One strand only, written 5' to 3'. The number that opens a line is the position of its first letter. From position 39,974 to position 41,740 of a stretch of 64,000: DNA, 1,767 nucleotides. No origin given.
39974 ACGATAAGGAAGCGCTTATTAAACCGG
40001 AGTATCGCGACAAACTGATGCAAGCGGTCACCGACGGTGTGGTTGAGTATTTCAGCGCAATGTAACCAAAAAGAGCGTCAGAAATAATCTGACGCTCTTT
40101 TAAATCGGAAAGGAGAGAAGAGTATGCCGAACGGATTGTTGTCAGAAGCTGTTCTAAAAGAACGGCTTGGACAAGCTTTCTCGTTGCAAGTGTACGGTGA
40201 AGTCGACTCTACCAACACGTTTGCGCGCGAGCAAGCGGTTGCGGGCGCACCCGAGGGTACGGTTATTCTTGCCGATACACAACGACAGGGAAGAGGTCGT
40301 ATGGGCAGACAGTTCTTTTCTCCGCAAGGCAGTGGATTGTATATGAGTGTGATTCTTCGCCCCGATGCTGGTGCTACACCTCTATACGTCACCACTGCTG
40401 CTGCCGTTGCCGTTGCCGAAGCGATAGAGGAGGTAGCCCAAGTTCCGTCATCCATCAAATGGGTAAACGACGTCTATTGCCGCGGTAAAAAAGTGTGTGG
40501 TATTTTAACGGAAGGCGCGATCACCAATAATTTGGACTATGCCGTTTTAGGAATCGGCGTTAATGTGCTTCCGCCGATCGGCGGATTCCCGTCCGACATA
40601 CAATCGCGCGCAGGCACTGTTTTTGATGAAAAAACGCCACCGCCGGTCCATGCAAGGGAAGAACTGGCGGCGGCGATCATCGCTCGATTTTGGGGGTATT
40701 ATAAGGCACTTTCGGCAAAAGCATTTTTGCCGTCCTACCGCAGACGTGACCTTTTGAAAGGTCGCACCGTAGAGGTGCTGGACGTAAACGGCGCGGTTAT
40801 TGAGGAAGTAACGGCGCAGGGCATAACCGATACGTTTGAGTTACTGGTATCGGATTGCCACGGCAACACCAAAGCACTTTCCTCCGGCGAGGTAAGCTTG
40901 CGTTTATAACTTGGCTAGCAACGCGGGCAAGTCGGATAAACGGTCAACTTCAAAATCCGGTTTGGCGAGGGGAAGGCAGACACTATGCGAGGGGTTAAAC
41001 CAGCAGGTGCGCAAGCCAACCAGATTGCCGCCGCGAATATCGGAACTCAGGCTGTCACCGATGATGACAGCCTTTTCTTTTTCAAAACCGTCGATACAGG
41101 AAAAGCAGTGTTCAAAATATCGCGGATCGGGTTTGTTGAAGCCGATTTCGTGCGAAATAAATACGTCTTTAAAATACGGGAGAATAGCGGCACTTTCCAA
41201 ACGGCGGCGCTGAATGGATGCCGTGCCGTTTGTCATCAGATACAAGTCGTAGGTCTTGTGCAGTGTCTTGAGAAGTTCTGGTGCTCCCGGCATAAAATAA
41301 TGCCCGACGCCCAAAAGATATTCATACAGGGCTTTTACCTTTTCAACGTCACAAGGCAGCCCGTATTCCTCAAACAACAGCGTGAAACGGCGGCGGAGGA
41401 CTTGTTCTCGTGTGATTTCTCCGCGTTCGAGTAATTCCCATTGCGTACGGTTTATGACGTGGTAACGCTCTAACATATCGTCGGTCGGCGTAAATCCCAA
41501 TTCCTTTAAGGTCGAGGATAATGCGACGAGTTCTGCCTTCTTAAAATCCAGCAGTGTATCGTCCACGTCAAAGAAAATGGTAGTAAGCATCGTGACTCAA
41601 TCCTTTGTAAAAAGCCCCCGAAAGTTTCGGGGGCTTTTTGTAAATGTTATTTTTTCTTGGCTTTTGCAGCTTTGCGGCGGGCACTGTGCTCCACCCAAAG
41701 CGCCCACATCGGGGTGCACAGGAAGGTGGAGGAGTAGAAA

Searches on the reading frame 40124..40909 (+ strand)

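Call 65: search_protein_families(library=pfam, proteins=[window:40124-40909:+], max_evalue=0.001)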
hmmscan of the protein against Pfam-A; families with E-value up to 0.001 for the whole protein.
window:40124-40909:+ (261 aa): 1 family
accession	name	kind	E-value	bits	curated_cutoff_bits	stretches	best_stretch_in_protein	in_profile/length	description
PF03099.24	BPL_LplA_LipB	-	2.8e-20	73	21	1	27-147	5-133/133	Biotin/lipoate A/B protein ligase family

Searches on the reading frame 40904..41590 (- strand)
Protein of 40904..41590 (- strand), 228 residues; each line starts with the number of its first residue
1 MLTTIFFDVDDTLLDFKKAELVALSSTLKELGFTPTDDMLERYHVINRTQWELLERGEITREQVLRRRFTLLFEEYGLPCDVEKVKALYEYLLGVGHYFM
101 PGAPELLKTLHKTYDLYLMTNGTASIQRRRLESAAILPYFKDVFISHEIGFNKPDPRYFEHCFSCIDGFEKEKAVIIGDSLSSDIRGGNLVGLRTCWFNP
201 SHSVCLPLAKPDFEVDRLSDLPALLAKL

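Call 65: search_protein_families(library=pfam, proteins=[window:40904-41590:-], max_evalue=0.001)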
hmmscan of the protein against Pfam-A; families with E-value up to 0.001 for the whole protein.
window:40904-41590:- (228 aa): 3 families
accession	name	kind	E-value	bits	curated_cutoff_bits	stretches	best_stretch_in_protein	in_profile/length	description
PF13419.12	HAD_2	-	1e-18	68.5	23.8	1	5-197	1-177/178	Haloacid dehalogenase-like hydrolase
PF00702.32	Hydrolase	-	1.7e-17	64.9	26.4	1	3-192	2-191/191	haloacid dehalogenase-like hydrolase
PF13242.12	Hydrolase_like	-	6.7e-07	29.6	22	1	152-197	3-47/75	HAD-hyrolase-like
